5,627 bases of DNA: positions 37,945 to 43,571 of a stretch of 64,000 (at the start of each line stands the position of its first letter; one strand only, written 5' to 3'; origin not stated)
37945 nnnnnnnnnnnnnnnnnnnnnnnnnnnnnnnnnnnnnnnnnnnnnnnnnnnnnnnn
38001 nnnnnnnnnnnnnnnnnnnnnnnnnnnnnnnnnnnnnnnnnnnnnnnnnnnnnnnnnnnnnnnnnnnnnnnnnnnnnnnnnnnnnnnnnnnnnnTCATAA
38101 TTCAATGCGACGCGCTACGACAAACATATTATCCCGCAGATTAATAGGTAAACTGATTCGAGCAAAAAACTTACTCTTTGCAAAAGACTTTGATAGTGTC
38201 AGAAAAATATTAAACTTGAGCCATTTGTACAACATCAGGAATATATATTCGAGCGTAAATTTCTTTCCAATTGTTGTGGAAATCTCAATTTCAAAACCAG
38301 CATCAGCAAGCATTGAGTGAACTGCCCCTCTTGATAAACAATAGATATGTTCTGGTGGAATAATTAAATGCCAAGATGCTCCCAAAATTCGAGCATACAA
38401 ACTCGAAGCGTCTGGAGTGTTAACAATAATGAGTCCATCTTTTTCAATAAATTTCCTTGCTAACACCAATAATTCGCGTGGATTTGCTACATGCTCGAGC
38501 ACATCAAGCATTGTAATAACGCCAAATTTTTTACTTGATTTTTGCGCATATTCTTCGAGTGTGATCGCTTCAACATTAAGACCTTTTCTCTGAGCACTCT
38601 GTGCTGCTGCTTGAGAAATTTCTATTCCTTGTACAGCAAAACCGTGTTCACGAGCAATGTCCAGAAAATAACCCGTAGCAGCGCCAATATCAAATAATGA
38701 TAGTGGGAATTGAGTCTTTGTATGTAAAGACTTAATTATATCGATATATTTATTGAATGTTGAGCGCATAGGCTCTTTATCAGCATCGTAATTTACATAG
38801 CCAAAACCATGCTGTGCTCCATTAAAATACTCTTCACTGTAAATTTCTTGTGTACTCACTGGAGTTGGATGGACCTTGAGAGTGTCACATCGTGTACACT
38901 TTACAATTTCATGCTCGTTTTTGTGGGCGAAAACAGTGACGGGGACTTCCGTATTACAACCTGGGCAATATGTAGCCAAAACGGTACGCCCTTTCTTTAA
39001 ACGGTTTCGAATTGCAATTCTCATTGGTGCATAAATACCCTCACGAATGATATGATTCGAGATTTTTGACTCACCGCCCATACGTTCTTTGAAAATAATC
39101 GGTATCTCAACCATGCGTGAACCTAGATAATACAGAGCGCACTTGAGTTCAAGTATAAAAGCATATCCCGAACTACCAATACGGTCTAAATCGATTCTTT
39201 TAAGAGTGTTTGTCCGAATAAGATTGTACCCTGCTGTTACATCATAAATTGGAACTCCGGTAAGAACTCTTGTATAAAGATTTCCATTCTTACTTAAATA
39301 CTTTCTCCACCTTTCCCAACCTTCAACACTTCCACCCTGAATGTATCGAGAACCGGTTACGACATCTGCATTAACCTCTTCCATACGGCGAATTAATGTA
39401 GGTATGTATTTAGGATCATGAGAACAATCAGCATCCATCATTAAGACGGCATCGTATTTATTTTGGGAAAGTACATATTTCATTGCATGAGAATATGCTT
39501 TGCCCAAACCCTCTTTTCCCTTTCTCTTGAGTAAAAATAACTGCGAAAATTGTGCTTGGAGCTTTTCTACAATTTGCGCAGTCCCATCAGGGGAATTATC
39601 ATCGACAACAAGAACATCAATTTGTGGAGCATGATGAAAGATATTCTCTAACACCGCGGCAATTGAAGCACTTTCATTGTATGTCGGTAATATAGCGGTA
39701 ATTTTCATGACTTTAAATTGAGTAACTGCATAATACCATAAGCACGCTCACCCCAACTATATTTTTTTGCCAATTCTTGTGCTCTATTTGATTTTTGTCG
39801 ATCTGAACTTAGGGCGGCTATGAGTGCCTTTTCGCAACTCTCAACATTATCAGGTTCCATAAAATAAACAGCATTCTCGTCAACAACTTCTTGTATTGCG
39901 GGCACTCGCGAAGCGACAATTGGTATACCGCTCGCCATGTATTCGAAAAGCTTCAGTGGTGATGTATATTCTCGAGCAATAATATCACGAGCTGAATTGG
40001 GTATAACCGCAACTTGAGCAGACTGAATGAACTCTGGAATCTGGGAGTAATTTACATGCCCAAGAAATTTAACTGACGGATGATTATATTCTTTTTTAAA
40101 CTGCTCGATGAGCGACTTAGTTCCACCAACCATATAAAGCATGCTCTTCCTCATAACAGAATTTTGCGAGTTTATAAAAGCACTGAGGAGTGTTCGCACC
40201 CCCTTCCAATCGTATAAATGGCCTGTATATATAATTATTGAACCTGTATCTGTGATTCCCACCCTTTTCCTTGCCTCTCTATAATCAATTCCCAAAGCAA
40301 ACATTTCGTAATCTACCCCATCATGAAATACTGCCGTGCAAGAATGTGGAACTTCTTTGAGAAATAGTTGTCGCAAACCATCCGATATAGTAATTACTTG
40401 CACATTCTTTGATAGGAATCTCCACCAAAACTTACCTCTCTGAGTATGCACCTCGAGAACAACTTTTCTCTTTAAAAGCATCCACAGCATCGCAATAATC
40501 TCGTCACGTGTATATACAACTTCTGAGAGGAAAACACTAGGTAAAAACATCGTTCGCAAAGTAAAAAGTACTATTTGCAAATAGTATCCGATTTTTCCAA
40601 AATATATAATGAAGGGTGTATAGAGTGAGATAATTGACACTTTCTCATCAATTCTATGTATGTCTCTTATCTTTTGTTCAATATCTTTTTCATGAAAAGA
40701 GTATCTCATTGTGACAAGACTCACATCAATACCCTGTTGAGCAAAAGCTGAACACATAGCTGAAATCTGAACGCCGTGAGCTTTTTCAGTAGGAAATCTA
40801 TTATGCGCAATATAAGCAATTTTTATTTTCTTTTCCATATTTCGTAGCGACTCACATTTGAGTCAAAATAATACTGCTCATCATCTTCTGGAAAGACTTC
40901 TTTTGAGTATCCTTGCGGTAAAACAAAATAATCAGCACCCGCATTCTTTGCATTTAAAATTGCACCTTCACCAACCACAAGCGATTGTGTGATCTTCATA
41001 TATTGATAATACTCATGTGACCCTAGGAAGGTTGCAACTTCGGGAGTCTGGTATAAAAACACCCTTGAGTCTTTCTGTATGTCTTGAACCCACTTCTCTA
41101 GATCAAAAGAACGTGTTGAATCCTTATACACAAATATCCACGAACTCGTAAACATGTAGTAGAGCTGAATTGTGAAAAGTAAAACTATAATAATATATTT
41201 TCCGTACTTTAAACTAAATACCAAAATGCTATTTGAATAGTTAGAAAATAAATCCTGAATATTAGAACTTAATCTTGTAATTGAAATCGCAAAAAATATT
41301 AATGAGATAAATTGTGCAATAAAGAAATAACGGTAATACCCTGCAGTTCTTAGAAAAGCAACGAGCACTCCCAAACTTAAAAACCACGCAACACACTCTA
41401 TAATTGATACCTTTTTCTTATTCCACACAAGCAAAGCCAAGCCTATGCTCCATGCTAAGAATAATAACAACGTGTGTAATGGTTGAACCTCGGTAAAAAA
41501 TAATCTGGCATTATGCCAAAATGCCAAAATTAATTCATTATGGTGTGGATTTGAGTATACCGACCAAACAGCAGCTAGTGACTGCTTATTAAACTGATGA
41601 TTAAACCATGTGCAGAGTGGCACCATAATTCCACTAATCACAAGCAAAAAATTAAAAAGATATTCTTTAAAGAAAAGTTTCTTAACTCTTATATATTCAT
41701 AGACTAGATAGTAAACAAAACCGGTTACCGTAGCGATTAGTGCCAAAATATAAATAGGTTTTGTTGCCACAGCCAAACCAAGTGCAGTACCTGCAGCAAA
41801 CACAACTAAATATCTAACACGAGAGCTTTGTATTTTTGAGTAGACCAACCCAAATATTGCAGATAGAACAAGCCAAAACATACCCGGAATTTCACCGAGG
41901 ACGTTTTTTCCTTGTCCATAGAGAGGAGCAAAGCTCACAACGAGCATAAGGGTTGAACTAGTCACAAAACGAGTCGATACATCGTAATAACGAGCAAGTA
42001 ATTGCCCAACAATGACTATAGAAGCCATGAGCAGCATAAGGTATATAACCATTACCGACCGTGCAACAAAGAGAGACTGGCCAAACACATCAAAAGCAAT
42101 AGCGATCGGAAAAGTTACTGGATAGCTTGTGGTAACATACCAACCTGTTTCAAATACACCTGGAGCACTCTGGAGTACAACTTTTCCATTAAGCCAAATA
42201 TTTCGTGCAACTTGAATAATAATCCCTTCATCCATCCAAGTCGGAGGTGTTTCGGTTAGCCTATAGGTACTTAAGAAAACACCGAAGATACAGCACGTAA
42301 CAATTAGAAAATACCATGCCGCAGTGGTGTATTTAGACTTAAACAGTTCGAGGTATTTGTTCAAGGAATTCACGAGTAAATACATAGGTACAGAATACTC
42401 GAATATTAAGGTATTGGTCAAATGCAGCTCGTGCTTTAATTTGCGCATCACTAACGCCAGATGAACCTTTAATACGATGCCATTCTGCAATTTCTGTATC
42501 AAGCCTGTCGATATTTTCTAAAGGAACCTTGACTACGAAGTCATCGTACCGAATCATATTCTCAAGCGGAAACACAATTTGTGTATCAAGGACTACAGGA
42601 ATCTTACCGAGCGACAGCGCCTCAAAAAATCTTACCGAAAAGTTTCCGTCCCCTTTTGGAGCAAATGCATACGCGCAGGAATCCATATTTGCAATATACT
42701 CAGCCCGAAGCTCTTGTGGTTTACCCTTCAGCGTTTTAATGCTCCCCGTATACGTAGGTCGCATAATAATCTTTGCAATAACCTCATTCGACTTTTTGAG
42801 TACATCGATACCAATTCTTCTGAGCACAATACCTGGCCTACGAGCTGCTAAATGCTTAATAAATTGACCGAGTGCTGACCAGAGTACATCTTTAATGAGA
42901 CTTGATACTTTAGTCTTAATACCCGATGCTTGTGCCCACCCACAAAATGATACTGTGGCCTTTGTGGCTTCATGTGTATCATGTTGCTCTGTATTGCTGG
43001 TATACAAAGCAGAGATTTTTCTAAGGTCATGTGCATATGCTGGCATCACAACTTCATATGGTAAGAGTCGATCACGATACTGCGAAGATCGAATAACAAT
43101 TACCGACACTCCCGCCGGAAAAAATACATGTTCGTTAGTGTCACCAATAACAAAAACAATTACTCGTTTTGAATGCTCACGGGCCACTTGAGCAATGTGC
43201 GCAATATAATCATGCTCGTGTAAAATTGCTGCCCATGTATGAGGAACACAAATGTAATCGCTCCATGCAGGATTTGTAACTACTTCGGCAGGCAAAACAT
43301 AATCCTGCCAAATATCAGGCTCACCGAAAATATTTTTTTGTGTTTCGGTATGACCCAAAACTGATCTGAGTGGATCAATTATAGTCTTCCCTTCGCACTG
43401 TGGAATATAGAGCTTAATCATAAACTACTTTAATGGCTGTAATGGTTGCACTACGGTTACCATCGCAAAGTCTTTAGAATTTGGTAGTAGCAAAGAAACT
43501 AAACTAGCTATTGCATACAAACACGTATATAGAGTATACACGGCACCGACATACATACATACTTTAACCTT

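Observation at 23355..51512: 28-kb translationally coupled glycosylation island with unusually high methyltransferase content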

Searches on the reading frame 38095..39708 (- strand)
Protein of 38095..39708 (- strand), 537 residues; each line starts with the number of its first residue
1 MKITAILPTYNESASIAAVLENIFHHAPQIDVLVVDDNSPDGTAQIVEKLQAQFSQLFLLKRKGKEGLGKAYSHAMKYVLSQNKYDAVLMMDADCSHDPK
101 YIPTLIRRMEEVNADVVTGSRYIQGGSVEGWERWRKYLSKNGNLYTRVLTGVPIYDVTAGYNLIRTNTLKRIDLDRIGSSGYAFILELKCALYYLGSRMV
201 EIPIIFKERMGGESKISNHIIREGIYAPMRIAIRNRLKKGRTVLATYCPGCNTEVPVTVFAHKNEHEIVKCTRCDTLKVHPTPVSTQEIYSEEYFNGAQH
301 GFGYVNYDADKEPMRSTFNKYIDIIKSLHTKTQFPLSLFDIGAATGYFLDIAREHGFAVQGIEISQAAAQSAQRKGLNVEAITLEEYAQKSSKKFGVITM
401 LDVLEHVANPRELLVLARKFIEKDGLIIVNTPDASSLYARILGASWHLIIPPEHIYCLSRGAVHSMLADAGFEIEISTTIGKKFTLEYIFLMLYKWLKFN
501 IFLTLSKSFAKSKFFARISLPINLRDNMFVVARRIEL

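Call 5: search_protein_families(library=pfam, proteins=[window:38095-39708:-], max_evalue=0.01)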
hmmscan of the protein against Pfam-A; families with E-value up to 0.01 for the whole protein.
window:38095-39708:- (537 aa): 13 families
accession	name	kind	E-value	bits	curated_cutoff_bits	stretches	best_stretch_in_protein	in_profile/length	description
PF00535.33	Glycos_transf_2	-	1.7e-29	103.3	23.3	1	5-170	2-165/168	Glycosyl transferase family 2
PF13489.12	Methyltransf_23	-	6.1e-24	85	27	1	318-474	6-161/164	Methyltransferase domain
PF08242.18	Methyltransf_12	-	1.3e-09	39.1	30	1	340-426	2-97/98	Methyltransferase domain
PF13641.12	Glyco_tranf_2_3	-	2.4e-09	38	27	1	3-126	3-128/230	Glycosyltransferase like family 2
PF08241.18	Methyltransf_11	-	1.4e-07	32.4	21.2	1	340-429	2-95/95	Methyltransferase domain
PF13847.12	Methyltransf_31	-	3.9e-07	30.3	27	1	338-438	7-119/145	Methyltransferase domain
PF13649.12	Methyltransf_25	-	1.2e-05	26.4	27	1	340-419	3-91/97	Methyltransferase domain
PF05219.18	DREV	-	3.8e-05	23.4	26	1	317-429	77-186/265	DREV methyltransferase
PF07021.18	MetW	-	0.00068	19.8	21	1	338-414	17-95/193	Methionine biosynthesis protein MetW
PF10111.15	Glyco_tranf_2_2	-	0.0014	18.6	27.3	1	18-97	18-94/276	Glycosyltransferase like family 2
PF13506.12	Glyco_transf_21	-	0.002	18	21.7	1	77-127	23-73/174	Glycosyl transferase family 21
PF04422.18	FrhB_FdhB_N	-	0.0045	17.5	22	0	75-123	24-69/78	Coenzyme F420 hydrogenase/dehydrogenase, beta subunit N-term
PF13704.12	Glyco_tranf_2_4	-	0.0051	17.7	27.5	0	19-94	6-81/98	Glycosyl transferase family 2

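Call 10: search_protein_families(library=ncbifam, proteins=[window:38095-39708:-], max_evalue=0.01)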
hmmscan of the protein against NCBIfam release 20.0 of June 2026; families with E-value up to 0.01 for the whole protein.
window:38095-39708:- (537 aa): 26 families (the best 25 are shown)
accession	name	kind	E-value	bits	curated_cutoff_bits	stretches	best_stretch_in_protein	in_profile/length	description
TIGR04182.1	glyco_TIGR04182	equivalog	1.2e-20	74.1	325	1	3-225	2-208/293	S-layer glycoprotein N-glycosyltransferase AglJ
TIGR03937.1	PgaC_IcaA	equivalog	3.3e-12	46.1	422.3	1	2-120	46-162/407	poly-beta-1,6-N-acetyl-D-glucosamine synthase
TIGR01983.1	UbiG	equivalog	4.8e-12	45.7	102.95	1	331-451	46-175/228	bifunctional 2-polyprenyl-6-hydroxyphenol methylase/3-demethylubiquinol 3-O-methyltransferase UbiG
NF045692.1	OglycostaseCruG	equivalog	1.9e-11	43.6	600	1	2-121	42-165/386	2'-O-glycosyltransferase CruG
NF041391.1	DPhHxTase_Halo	equivalog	5.6e-11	41.8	375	1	9-212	3-189/213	dolichyl-phosphate hexose transferase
NF058614.1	PPMAGASynPpgS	equivalog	2.4e-10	40.2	370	1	5-125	4-117/226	polyprenyl-phospho-N-acetylgalactosaminyl synthase PpgS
TIGR03469.1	HpnB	hypoth_equivalog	5.3e-10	38.9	379.25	1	2-118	45-169/386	hopene-associated glycosyltransferase HpnB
NF041875.1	EPS_EpsD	equivalog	7.1e-10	38.8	370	1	5-140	3-137/325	exopolysaccharide biosynthesis glycosyltransferase EpsD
NF038302.1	EPS_HpsE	equivalog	2.3e-09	36.7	300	1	2-104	2-106/307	hormogonium polysaccharide biosynthesis glycosyltransferase HpsE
NF007986.1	PRK10714.1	equivalog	4.5e-08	32.5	529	1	2-217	7-211/316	undecaprenyl-phosphate 4-deoxy-4-formamido-L-arabinose transferase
NF053846.1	glyco_with_XrtP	equivalog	4.8e-08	32.1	520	1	6-101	46-150/440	XrtP-associated glycosyltransferase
NF041865.1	EpsU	equivalog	5.9e-08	32.1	700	1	2-113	40-151/394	exopolysaccharide biosynthesis GT2 family glycosyltransferase EpsU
NF047588.1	GlcsyltransPgfSStrep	equivalog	7e-08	32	500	1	1-127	1-127/308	glycosyltransferase PgfS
TIGR03111.1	glyc2_xrt_Gpos1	hypoth_equivalog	4.9e-07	28.9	363.95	1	2-130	50-178/439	TIGR03111 family XrtG-associated glycosyltransferase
NF007482.0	PRK10073.1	equivalog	6.3e-07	28.7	423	1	2-119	7-120/334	glycosyltransferase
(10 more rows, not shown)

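Call 40: search_solved_structures(query=window:38095-39708:-, max_evalue=0.001)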
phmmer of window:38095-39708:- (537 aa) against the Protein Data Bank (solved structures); distinct sequences matched with E-value up to 0.001: 18.
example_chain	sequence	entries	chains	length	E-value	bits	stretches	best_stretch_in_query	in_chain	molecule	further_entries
5mlz_A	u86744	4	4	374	1.7e-26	96.1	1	1-223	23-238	Dolichol monophosphate mannose synthase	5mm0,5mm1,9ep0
3cc8_A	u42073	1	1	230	9.6e-08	34.3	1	329-474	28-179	Putative methyltransferase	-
9hwj_A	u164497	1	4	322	1.9e-07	33.3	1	2-217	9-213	Undecaprenyl-phosphate 4-deoxy-4-formamido-L-arabinose transferase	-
2z87_A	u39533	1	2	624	2.7e-06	29.5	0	4-110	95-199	Chondroitin synthase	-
2z86_A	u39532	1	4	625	2.7e-06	29.5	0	4-110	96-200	Chondroitin synthase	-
4kdc_A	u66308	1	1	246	3.1e-06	29.3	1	335-453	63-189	3-demethylubiquinone-9 3-methyltransferase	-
9bhc_C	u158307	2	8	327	1.8e-05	26.8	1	2-217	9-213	Undecaprenyl-phosphate 4-deoxy-4-formamido-L-arabinose transferase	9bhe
6yv7_B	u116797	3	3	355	1.8e-05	26.7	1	2-95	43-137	Glycosyl transferase, family 2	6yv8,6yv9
6yv7_A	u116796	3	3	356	1.8e-05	26.7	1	2-95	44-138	Glycosyl transferase, family 2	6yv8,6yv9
4kdr_A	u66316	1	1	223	2.3e-05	26.4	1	335-433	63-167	3-demethylubiquinone-9 3-methyltransferase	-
8vxh_A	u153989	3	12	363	2.4e-05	26.4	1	2-217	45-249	Undecaprenyl-phosphate 4-deoxy-4-formamido-L-arabinose transferase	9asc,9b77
5dpm_A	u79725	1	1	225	2.4e-05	26.4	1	335-433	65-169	Ubiquinone biosynthesis O-methyltransferase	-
5z9o_A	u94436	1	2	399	0.00013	23.9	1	315-430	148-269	Cyclopropane-fatty-acyl-phospholipid synthase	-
2avn_A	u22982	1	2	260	0.0003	22.7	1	329-433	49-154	ubiquinone/menaquinone biosynthesis methyltransferase-related protein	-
5tze_C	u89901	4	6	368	0.00042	22.2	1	1-116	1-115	Glycosyl transferase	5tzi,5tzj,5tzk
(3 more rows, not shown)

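Call 78: find_homologous_proteins(query=window:38095-39708:-, max_evalue=1e-20)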
Query window:38095-39708:- (537 aa): 544 proteins with E <= 1e-20 among 8000 candidates; the best 120 are listed.
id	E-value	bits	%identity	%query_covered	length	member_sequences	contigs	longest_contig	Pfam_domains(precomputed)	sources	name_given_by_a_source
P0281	0.0e+0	1082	87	100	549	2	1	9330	PF13847.13,PF13489.13,PF13641.13,PF13649.13,PF00535.33,PF08241.19,PF08242.19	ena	-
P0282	4.3e-239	812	66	100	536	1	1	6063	PF13489.13,PF13641.13,PF00535.33,PF08241.19,PF08242.19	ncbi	-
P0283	1.4e-178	613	51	99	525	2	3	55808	PF13847.13,PF13489.13,PF13649.13,PF05219.18,PF00535.33,PF08241.19,PF08242.19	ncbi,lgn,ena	-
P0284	1.5e-174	600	52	99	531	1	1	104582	PF13847.13,PF13489.13,PF13649.13,PF05219.18,PF00535.33,PF08241.19,PF08242.19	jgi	jgi:dolichol-phosphate mannosyltransferase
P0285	3.0e-171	589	51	99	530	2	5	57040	PF13847.13,PF13489.13,PF13649.13,PF05219.18,PF00535.33,PF08241.19,PF08242.19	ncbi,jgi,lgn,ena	ncbi:MAG TPA: glycosyltransferase [Candidatus Paceibacterota bacterium]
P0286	6.5e-170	584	50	99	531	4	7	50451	PF13847.13,PF13489.13,PF13649.13,PF05219.18,PF00535.33,PF08241.19,PF08242.19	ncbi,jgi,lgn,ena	-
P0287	1.7e-166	573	50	99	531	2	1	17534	PF13847.13,PF13489.13,PF13649.13,PF00535.33,PF08241.19,PF08242.19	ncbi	-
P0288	8.7e-157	541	46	100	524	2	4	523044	PF13847.13,PF13489.13,PF13649.13,PF00535.33,PF08241.19,PF08242.19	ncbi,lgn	-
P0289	2.7e-155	536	47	100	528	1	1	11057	PF07021.19,PF13847.13,PF13489.13,PF13641.13,PF13649.13,PF00535.33,PF08241.19,PF08242.19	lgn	-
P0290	2.2e-154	533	46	99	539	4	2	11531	PF13847.13,PF13489.13,PF13649.13,PF00535.33,PF08241.19,PF08242.19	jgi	jgi:dolichol-phosphate mannosyltransferase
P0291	1.3e-153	530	48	99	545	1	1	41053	PF07021.19,PF13847.13,PF13489.13,PF13649.13,PF00535.33,PF08241.19,PF08242.19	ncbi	-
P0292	1.8e-152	527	46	99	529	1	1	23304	PF13847.13,PF13489.13,PF13649.13,PF00535.33,PF08241.19,PF08242.19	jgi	jgi:dolichol-phosphate mannosyltransferase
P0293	7.6e-152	525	46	99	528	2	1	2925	PF07021.19,PF13847.13,PF13489.13,PF13641.13,PF13649.13,PF00535.33,PF08241.19,PF08242.19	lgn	-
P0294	1.5e-151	524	47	99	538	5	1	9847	PF13847.13,PF13489.13,PF13649.13,PF00535.33,PF08241.19,PF08242.19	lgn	-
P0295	2.1e-150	520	47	100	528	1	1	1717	PF07021.19,PF13847.13,PF13489.13,PF13649.13,PF00535.33,PF08241.19,PF08242.19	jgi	jgi:dolichol-phosphate mannosyltransferase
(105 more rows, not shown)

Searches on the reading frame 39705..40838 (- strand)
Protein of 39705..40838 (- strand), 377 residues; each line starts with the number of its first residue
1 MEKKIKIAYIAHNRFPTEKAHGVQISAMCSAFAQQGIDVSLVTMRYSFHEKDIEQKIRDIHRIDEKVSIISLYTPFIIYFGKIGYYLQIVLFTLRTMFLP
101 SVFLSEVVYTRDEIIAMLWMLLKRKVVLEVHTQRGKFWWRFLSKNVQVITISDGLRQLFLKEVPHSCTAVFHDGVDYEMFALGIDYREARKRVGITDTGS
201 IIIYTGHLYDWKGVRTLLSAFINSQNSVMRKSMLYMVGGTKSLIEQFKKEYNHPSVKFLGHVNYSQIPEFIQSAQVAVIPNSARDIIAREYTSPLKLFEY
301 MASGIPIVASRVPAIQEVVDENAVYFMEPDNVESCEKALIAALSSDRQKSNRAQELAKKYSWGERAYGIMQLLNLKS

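Call 5: search_protein_families(library=pfam, proteins=[window:39705-40838:-], max_evalue=0.01)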
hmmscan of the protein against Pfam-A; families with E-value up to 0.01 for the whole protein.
window:39705-40838:- (377 aa): 4 families
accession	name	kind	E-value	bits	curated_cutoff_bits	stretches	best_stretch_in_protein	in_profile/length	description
PF00534.26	Glycos_transf_1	-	2.7e-21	76.3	26.4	1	187-359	3-171/172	Glycosyl transferases group 1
PF13692.12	Glyco_trans_1_4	-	2.9e-21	76.6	27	1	201-344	3-141/142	Glycosyl transferases group 1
PF13524.12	Glyco_trans_1_2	-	5.1e-10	39.9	25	1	240-366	22-139/144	Glycosyl transferase-like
PF13439.12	Glyco_transf_4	-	0.00047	20.7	28.5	1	24-178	7-169/170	Glycosyltransferase Family 4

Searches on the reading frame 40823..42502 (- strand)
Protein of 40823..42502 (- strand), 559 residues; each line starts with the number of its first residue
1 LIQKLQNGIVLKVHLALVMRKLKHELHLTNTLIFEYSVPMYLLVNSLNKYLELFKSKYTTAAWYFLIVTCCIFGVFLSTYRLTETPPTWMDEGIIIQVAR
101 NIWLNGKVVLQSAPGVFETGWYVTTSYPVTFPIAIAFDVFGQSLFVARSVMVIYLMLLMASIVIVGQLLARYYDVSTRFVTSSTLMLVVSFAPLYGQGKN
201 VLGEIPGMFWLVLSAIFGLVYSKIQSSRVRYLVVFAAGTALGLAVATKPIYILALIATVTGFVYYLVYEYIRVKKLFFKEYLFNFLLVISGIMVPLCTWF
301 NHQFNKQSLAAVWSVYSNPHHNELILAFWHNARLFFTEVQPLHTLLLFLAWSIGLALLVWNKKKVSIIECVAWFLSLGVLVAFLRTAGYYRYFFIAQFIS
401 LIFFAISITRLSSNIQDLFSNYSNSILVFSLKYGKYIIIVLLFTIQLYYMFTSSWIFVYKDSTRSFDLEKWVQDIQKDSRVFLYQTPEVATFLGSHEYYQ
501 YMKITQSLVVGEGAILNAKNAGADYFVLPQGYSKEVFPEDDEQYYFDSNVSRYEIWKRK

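Call 5: search_protein_families(library=pfam, proteins=[window:40823-42502:-], max_evalue=0.01)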
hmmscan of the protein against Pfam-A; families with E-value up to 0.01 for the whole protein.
window:40823-42502:- (559 aa): 0 families

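Call 10: search_protein_families(library=ncbifam, proteins=[window:40823-42502:-], max_evalue=0.01)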
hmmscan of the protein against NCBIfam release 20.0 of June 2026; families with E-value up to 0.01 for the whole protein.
window:40823-42502:- (559 aa): 0 families

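Call 36: search_protein_families(library=pfam, proteins=[window:40823-42502:-], max_evalue=10)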
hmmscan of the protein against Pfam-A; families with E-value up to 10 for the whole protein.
window:40823-42502:- (559 aa): 1 family
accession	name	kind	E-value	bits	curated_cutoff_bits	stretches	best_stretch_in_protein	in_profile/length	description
PF16079.10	Phage_holin_5_2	-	0.27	11.9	29.2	1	255-307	25-75/76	Phage holin family Hol44, in holin superfamily V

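Call 74: search_solved_structures(query=window:40823-42385:-, max_evalue=1)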
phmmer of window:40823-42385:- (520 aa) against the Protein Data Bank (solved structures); distinct sequences matched with E-value up to 1: 0.

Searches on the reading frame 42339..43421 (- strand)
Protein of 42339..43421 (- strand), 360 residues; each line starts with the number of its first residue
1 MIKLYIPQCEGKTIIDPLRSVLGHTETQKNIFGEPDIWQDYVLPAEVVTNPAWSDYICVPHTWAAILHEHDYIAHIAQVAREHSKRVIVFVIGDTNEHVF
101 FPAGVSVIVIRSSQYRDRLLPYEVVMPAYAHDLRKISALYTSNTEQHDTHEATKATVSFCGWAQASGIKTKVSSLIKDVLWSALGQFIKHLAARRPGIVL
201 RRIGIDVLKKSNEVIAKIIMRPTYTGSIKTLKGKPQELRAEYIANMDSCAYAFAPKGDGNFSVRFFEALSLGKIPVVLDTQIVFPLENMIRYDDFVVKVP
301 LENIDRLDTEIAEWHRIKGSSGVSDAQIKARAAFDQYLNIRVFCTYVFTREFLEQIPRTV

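Call 5: search_protein_families(library=pfam, proteins=[window:42339-43421:-], max_evalue=0.01)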
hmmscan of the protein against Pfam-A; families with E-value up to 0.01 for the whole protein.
window:42339-43421:- (360 aa): 1 family
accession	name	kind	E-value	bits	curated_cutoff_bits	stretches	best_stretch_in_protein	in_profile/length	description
PF03016.20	Exostosin_GT47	-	1.8e-12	47.6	33.4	1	230-308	220-287/293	Exostosin GT47 domain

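Call 10: search_protein_families(library=ncbifam, proteins=[window:42339-43421:-], max_evalue=0.01)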
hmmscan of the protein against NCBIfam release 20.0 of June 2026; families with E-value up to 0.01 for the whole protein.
window:42339-43421:- (360 aa): 0 families
